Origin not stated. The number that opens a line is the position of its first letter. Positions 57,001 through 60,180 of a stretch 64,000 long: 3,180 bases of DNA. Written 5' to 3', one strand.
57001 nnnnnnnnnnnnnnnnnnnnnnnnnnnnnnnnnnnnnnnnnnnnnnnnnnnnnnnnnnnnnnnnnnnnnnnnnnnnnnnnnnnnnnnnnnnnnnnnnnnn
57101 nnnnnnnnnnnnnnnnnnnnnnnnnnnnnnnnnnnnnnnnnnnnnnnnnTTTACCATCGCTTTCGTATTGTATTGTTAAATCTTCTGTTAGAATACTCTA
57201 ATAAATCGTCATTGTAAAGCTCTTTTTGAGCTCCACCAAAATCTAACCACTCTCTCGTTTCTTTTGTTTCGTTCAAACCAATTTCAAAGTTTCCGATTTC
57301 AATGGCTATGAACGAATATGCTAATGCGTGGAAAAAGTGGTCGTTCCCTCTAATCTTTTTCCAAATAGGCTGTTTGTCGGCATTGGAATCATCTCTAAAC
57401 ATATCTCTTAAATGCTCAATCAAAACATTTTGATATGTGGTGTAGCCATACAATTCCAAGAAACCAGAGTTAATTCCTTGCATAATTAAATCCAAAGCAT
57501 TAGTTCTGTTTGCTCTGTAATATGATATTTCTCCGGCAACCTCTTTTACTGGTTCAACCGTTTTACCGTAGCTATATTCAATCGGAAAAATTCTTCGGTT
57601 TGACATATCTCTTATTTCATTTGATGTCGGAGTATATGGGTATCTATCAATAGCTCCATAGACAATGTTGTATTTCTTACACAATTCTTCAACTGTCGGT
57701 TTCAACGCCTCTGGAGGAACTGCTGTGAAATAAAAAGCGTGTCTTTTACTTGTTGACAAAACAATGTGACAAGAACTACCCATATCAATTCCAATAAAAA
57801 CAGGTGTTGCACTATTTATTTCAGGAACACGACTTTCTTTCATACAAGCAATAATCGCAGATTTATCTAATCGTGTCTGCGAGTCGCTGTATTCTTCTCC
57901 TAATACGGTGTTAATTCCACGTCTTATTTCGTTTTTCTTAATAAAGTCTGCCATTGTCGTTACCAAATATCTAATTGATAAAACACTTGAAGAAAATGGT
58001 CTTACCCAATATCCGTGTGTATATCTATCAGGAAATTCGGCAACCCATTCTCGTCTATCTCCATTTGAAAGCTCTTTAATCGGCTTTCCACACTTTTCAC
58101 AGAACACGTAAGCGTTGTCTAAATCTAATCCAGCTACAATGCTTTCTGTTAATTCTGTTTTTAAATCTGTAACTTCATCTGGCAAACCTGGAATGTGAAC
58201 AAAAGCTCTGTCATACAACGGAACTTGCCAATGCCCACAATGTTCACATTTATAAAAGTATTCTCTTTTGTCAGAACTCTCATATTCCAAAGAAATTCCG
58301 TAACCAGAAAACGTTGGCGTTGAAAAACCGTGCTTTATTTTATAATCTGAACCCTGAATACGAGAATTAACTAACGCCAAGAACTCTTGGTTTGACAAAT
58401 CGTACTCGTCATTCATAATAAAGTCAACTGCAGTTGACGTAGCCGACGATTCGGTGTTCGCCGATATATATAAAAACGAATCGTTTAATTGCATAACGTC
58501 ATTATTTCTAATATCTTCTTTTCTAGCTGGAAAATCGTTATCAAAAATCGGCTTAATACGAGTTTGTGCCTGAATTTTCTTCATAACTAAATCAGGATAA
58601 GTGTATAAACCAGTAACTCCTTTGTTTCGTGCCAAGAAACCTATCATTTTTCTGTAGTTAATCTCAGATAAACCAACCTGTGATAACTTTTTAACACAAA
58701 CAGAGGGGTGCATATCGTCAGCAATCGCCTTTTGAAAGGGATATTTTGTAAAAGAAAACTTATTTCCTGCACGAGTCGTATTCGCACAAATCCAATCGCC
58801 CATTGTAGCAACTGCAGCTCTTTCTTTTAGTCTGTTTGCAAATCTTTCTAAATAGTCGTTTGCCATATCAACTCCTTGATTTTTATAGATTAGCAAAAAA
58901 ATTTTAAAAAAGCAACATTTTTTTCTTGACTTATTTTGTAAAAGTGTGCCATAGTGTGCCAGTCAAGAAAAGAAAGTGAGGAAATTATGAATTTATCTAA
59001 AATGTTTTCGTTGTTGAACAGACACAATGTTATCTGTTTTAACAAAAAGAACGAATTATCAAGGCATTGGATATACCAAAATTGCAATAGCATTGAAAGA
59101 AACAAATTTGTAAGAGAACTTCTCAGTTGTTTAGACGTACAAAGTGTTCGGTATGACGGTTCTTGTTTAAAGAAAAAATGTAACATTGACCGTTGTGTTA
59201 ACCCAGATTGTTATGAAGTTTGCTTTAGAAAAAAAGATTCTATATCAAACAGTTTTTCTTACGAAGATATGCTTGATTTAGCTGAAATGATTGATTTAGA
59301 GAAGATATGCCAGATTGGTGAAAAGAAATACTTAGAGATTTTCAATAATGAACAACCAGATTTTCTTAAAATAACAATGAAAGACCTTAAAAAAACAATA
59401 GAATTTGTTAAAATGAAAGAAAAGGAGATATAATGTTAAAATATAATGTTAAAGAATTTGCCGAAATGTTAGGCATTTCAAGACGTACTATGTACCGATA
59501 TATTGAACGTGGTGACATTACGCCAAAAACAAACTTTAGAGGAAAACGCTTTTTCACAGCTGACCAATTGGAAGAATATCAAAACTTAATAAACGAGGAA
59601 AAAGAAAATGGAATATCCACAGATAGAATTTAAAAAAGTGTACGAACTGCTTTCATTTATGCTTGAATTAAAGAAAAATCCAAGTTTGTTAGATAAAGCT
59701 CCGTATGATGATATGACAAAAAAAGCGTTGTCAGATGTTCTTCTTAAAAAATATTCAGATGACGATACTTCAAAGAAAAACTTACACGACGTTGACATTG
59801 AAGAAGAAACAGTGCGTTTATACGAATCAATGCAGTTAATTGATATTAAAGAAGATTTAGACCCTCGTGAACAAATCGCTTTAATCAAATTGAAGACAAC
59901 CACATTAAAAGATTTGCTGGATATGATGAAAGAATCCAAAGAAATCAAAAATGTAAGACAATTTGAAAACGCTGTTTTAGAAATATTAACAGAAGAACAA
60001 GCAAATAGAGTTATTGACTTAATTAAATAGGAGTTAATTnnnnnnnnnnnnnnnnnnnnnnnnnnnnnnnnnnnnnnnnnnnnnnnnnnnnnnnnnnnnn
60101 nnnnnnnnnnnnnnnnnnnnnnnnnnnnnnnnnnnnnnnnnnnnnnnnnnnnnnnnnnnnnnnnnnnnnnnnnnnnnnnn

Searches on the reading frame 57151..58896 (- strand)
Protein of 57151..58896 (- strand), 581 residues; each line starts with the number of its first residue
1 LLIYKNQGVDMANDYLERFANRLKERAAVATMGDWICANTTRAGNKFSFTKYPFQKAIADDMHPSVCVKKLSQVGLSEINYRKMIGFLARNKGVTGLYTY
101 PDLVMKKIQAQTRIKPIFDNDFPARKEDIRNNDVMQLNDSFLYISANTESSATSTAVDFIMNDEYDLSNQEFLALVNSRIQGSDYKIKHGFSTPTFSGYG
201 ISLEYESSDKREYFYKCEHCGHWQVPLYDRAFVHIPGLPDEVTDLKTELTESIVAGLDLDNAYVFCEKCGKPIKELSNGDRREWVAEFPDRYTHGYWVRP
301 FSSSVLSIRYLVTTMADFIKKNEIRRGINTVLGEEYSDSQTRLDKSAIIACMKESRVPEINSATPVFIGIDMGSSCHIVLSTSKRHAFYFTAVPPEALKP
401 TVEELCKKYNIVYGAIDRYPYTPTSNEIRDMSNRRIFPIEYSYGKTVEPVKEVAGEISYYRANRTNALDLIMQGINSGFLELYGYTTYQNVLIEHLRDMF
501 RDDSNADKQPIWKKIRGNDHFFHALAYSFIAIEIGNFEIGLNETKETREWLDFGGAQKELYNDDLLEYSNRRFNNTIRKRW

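Call 17: search_protein_families(library=pfam, proteins=[window:57151-58896:-])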
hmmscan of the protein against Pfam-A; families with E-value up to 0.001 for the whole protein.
window:57151-58896:- (581 aa): 1 family
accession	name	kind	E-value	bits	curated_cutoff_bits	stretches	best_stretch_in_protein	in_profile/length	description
PF05876.18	GpA_ATPase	-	1.2e-17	64.8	25.6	1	46-276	6-236/247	Phage terminase large subunit gpA, ATPase domain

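Call 51: search_protein_families(library=phrogs, proteins=[window:57151-58896:-], max_evalue=0.01)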
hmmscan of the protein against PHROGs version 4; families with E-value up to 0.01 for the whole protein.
window:57151-58896:- (581 aa): 7 families
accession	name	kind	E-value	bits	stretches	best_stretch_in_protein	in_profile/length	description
phrog_675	-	head and packaging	1.1e-102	345.2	1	17-537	9-552/576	terminase large subunit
phrog_12876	-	head and packaging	2.2e-19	71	1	110-324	10-221/235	terminase large subunit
phrog_15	-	head and packaging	3.7e-16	59.6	1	140-346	484-695/1330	terminase large subunit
phrog_9315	-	head and packaging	1.9e-06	28.6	1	50-107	64-123/130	terminase large subunit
phrog_21311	-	head and packaging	0.0011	19.8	1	154-225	65-144/218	terminase large subunit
phrog_9414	-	unknown function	0.004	18.1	0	262-280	3-21/71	-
phrog_38778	-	unknown function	0.0052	17.6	0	60-103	3-48/57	-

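Call 90: list_cluster_members(proteins=[P0001, window:57151-58896:-])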
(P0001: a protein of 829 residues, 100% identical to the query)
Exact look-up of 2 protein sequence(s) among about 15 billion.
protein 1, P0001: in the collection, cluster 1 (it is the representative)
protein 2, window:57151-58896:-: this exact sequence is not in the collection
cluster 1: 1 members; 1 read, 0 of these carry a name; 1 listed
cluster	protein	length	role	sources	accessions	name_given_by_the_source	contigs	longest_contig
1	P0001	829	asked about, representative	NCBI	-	-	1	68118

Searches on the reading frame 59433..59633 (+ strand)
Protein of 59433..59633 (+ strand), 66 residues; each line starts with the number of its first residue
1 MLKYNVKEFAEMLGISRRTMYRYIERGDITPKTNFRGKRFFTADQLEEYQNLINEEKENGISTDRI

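Call 51: search_protein_families(library=phrogs, proteins=[window:59433-59633:+], max_evalue=0.01)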
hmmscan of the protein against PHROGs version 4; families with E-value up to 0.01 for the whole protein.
window:59433-59633:+ (66 aa): 25 families
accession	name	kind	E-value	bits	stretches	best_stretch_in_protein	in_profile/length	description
phrog_66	-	integration and excision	5.8e-09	37.1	1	4-59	94-149/412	excisionase and transcriptional regulator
phrog_6620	-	integration and excision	1.4e-07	32.3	1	4-57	2-56/201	transposase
phrog_664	-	DNA, RNA and nucleotide metabolism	3.3e-05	24.8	1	5-57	102-155/210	DNA binding protein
phrog_575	-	integration and excision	5.8e-05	24.1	1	6-30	16-40/71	Cox-like excisionase and repressor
phrog_7847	-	unknown function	7.3e-05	23.4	1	3-59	17-70/222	-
phrog_4494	-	unknown function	0.00019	22.9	1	6-50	21-69/109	-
phrog_9834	-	integration and excision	0.00065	20.9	1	6-41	30-65/86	excisionase and transcriptional regulator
phrog_57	-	head and packaging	0.0008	20.3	1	3-50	12-60/199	terminase small subunit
phrog_1840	-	integration and excision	0.00089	20.7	1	1-58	4-61/90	excisionase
phrog_19880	-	transcription regulation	0.00091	20.5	1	5-50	74-119/136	transcriptional regulator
phrog_2907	-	integration and excision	0.0012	20.3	1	6-61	9-66/117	excisionase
phrog_24579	-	head and packaging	0.0012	19.9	1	3-53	31-81/126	terminase small subunit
phrog_8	-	transcription regulation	0.0017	18.8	1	3-31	89-196/346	transcriptional regulator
phrog_125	-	DNA, RNA and nucleotide metabolism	0.002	18.7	1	4-58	180-233/254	DNA invertase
phrog_14131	-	DNA, RNA and nucleotide metabolism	0.0022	18.1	1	3-56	200-250/351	DNA binding protein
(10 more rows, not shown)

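Call 52: search_protein_families(library=pfam, proteins=[window:59433-59633:+], max_evalue=1)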
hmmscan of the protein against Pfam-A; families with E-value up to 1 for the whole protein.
window:59433-59633:+ (66 aa): 28 families (the best 25 are shown)
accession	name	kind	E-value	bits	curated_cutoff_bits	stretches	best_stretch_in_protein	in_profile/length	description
PF12728.13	HTH_17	-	7.8e-12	45.7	27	1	4-50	2-47/51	Helix-turn-helix domain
PF13411.12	MerR_1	-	1.3e-08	35.3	21.6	1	4-66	1-62/69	MerR HTH family regulatory protein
PF00376.29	MerR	-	7.6e-06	26.1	28.2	1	6-41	2-38/38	MerR family regulatory protein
PF02954.25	HTH_8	-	7.8e-06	26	22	1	4-22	19-37/42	Bacterial regulatory protein, Fis family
PF13551.12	HTH_29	-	0.00013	22.4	28.1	1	5-26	14-35/64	Winged helix-turn helix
PF08279.18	HTH_11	-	0.00019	21.7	25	1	6-25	18-37/55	HTH domain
PF06056.18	Terminase_5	-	0.00051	20.4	20.3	1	3-26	13-36/58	Putative ATPase subunit of terminase (gpP-like)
PF13309.12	HTH_22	-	0.00096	19.6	29.6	1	2-24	40-62/63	HTH domain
PF13022.12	HTH_Tnp_1_2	-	0.001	19.6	27.9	1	5-54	28-77/122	Helix-turn-helix of insertion element transposase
PF13384.12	HTH_23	-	0.0014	18.8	24.6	1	4-26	18-40/50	Homeodomain-like domain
PF13518.12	HTH_28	-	0.0023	18.4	25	1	4-26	13-35/52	Helix-turn-helix domain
PF20432.4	Xre-like-HTH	-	0.0038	17.9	25.8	1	6-31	26-52/63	Antitoxin Xre-like helix-turn-helix domain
PF01381.28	HTH_3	-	0.005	17.3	23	1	3-31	9-36/55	Helix-turn-helix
PF13338.12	AbiEi_4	-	0.0052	17.3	25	1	6-30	16-39/49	Transcriptional regulator, AbiEi antitoxin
PF08281.18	Sigma70_r4_2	-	0.0066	16.5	25.7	1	6-27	29-50/54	Sigma-70, region 4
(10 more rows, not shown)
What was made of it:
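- On Lambda-type cos site: HTH_17 scores 20.4 bits on Pfam Terminase_5 against a cut-off of 20.3, and hits small-terminase PHROGs only weakly (calls 51, 52).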

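Call 79: search_solved_structures(query=window:59433-59633:+, max_evalue=1)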
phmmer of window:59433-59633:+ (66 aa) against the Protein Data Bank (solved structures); distinct sequences matched with E-value up to 1: 20.
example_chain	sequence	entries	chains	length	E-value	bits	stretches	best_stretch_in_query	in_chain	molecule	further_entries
6een_A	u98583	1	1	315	5.2e-08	36.2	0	43-64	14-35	Designer Pentatricopeptide Protein dPPR10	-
6een_B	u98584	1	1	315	1.5e-07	34.8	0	42-64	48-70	Designer Pentatricopeptide Protein dPPR10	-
4pjq_A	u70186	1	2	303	3.7e-06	30.4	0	43-64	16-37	Pentatricopeptide repeat protein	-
5orq_A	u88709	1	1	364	2.5e-05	27.8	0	42-64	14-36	cPPR-Telo1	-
5orm_A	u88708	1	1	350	0.00019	25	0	42-64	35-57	cPPR-Telo1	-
4ozs_A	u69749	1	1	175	0.00058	23.5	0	42-64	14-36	Alpha solenoid protein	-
4pjr_A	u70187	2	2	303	0.00064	23.4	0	42-64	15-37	Pentatricopeptide repeat protein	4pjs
4wn4_A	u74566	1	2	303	0.0017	22.1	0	43-62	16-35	Pentatricopeptide repeat protein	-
3qao_A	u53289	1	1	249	0.0026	21.5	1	5-53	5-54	MerR-like transcriptional regulator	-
1jbg_A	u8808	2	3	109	0.0079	20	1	2-64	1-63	transcription activator of multidrug-efflux transporter genes mta | transcription activator MtaN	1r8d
8c3t_A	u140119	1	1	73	0.11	16.4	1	5-60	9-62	AlpA family phage regulatory protein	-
5i41_B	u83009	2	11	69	0.13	16.2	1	5-52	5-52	Chromosome-anchoring protein RacA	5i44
6ldi_G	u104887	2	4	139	0.15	16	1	4-61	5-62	HTH-type transcriptional regulator CueR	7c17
4wls_A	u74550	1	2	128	0.25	15.3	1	5-61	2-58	HTH-type transcriptional regulator CueR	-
1q05_A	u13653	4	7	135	0.29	15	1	5-61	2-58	Transcriptional regulator cueR | HTH-type transcriptional regulator CueR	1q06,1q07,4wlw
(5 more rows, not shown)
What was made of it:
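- HTH_17/MerR/excisionase-type proteins are commonly regulators (calls 51, 52, 79).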

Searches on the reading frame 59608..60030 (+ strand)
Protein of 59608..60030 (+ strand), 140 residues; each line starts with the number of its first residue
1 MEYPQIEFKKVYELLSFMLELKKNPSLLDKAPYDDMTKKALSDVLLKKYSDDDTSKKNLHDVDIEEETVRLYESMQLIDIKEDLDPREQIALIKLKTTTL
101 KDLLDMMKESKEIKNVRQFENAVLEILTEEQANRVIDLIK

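Call 17: search_protein_families(library=pfam, proteins=[window:59608-60030:+])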
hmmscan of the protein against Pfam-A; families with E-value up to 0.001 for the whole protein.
window:59608-60030:+ (140 aa): 0 families

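Call 51: search_protein_families(library=phrogs, proteins=[window:59608-60030:+], max_evalue=0.01)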
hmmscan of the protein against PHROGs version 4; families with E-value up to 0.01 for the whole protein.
window:59608-60030:+ (140 aa): 1 family
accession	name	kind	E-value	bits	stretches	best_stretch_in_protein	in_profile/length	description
phrog_30421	-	unknown function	0.00078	20.3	1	4-137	16-169/190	-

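Call 52: search_protein_families(library=pfam, proteins=[window:59608-60030:+], max_evalue=1)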
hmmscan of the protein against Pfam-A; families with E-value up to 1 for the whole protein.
window:59608-60030:+ (140 aa): 0 families

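Call 68: find_homologous_proteins(query=window:59608-60030:+, max_evalue=0.001)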
Query window:59608-60030:+ (140 aa): 7 proteins with E <= 0.001 among 43 candidates.
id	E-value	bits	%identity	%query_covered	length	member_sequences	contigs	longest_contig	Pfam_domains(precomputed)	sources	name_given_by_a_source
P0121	7.3e-78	276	100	100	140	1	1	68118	-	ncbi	-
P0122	7.4e-35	138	51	98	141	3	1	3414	-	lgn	-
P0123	1.9e-34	136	52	100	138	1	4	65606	-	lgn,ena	-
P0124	3.0e-34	136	52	99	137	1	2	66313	-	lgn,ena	-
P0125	7.0e-34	134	51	100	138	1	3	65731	-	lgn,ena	-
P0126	2.4e-29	120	49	96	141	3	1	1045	-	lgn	-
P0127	3.1e-28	116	48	96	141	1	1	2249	-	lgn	-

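Call 69: find_encoding_contigs(protein=P0124, flank=10000, max_places=3)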
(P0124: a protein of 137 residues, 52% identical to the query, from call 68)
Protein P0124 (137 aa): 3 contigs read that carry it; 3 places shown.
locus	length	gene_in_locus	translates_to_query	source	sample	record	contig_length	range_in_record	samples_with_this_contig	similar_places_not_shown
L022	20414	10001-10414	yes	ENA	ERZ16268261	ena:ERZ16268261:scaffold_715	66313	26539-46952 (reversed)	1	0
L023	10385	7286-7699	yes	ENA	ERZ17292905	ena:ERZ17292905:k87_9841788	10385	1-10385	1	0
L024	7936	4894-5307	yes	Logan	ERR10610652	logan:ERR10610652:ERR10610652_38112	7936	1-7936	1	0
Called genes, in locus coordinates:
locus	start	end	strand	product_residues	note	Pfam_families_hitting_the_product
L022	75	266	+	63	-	PF07878:RHH_5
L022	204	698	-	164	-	-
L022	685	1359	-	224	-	-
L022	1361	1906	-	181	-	-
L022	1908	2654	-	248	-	-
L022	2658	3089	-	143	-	-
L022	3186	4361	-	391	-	-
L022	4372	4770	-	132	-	-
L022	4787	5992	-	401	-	-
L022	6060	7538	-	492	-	-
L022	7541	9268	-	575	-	PF05876:GpA_ATPase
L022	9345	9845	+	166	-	-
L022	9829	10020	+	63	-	PF13384:HTH_23 (faint), PF00376:MerR (weak), PF12728:HTH_17, PF13411:MerR_1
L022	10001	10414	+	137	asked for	-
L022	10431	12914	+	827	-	PF09250:Prim-Pol, PF08706:D5_N, PF19263:DUF5906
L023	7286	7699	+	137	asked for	-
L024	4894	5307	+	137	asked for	-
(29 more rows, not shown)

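Call 77: predict_structure(alignment_id=A4)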
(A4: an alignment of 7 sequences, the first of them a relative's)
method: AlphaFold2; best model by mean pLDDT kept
length: 140 residues; sequences in the alignment: 7
mean_pLDDT: 53.4   pTM: 0.29
mean pLDDT of the five models: 53.4, 52.3, 50.6, 49.8, 49.0
residues with pLDDT >= 90: 0; 70-90: 5; 50-70: 87; < 50: 48
segments of 3 or more residues with pLDDT < 50: 1-12, 47-62, 110-120, 138-140
pLDDT, mean of each block of 10 residues (from residue 1): 36 54 66 65 51 37 57 61 57 60 57 45 52 48
secondary structure, 60 per line:
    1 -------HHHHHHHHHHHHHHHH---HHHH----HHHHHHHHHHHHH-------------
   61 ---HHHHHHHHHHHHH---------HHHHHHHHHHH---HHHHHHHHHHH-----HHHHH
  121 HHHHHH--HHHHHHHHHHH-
elements in order: H8-23 H27-30 H35-47 H64-76 H86-96 H100-110 H116-126 H129-139
